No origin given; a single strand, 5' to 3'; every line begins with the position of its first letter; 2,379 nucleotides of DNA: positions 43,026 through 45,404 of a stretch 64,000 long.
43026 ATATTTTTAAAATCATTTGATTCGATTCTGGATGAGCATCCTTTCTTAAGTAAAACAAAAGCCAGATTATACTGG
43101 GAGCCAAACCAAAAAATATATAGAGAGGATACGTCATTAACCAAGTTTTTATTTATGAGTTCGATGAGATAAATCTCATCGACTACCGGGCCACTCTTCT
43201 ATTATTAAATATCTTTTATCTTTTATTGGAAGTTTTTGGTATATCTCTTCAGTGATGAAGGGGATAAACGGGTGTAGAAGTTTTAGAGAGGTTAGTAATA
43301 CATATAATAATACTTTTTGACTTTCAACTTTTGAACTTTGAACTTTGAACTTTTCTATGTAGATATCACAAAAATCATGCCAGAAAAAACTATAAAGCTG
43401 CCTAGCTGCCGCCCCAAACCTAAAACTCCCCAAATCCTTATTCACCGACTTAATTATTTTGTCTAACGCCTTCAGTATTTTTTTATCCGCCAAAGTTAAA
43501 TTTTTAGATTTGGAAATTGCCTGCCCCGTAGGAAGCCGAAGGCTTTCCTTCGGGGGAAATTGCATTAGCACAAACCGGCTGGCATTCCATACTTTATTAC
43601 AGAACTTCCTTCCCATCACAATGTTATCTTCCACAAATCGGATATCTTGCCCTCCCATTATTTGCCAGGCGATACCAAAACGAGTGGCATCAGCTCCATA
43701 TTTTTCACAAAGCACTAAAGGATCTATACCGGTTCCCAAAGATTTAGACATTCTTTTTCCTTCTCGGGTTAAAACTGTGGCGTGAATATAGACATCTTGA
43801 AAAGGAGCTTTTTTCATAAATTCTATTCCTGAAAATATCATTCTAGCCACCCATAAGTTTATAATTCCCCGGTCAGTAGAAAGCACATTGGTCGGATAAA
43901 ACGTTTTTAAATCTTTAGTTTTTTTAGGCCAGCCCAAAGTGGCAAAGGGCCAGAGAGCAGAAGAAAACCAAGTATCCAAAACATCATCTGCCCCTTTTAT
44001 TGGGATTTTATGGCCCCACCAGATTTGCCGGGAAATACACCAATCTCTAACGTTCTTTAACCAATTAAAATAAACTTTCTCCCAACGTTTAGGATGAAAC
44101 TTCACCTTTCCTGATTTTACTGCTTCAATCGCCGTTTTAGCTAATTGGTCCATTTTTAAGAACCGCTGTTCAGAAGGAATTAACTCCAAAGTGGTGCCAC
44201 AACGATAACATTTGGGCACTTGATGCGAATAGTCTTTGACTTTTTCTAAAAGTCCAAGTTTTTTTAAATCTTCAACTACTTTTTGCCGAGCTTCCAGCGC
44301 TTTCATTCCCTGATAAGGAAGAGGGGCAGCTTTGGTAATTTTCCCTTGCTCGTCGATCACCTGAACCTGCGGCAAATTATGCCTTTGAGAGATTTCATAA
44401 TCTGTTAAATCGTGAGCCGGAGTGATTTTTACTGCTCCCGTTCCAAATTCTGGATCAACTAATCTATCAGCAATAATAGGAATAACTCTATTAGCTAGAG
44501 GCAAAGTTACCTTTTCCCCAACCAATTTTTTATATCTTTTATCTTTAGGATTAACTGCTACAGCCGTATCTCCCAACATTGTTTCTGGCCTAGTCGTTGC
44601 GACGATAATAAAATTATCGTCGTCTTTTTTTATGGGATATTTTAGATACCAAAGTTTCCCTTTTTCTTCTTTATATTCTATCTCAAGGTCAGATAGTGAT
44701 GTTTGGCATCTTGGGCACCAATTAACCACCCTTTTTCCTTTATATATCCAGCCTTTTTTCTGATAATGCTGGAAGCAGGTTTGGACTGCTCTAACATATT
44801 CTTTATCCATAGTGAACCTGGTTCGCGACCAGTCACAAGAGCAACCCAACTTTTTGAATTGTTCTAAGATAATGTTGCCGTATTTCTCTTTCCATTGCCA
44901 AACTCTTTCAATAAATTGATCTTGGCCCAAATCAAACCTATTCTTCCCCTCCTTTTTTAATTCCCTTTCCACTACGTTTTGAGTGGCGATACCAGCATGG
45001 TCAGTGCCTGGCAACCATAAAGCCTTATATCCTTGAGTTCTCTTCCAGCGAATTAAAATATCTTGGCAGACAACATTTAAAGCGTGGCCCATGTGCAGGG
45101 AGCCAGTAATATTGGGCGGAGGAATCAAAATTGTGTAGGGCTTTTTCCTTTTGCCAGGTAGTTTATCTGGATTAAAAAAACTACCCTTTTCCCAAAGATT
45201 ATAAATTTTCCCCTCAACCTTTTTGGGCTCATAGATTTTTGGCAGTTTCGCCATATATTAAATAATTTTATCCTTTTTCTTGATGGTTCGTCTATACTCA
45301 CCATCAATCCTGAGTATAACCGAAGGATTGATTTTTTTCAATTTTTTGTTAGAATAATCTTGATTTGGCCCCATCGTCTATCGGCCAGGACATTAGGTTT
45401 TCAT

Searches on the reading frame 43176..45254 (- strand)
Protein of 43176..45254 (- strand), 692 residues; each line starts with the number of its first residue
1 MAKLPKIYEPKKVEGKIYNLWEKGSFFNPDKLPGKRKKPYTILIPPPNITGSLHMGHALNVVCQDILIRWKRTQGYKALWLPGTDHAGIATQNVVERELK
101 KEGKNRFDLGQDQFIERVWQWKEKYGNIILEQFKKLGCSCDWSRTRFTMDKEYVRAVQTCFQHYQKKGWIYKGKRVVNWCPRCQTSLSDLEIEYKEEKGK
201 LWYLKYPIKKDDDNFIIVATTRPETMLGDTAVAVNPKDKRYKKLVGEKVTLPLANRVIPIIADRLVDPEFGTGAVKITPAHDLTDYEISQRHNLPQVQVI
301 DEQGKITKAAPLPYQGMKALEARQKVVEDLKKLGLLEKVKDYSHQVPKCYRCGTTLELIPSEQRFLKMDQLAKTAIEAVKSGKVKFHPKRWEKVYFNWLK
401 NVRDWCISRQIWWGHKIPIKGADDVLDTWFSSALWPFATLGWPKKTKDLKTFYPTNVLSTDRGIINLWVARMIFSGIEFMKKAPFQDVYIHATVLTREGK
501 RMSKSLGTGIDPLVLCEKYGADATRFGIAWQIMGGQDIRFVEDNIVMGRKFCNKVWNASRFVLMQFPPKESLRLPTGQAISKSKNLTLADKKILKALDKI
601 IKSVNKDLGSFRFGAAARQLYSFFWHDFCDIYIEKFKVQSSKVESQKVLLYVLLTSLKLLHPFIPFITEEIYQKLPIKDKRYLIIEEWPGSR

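Call 57: search_protein_families(library=pfam, proteins=[window:43176-45254:-], max_evalue=0.00001)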
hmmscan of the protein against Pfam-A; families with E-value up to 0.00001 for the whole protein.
window:43176-45254:- (692 aa): 5 families
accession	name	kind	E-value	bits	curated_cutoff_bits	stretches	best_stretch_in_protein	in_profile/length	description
PF00133.28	tRNA-synt_1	-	9.6e-126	420.3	22.7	2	16-419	1-245/414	tRNA synthetases class I (I, L, M and V)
PF09334.17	tRNA-synt_1g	-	1.1e-29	103.9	20.1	2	345-546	165-372/391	tRNA synthetases class I (M)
PF08264.19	Anticodon_1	-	5.3e-28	98.2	25.1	1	590-689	1-105/148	Anticodon-binding domain of tRNA ligase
PF13603.12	tRNA-synt_1_2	-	9.7e-11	41.9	25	1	246-307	86-147/185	Leucyl-tRNA synthetase, editing domain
PF01406.26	tRNA-synt_1e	-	7e-06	26.1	27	0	47-174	17-125/301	tRNA synthetases class I (C) catalytic domain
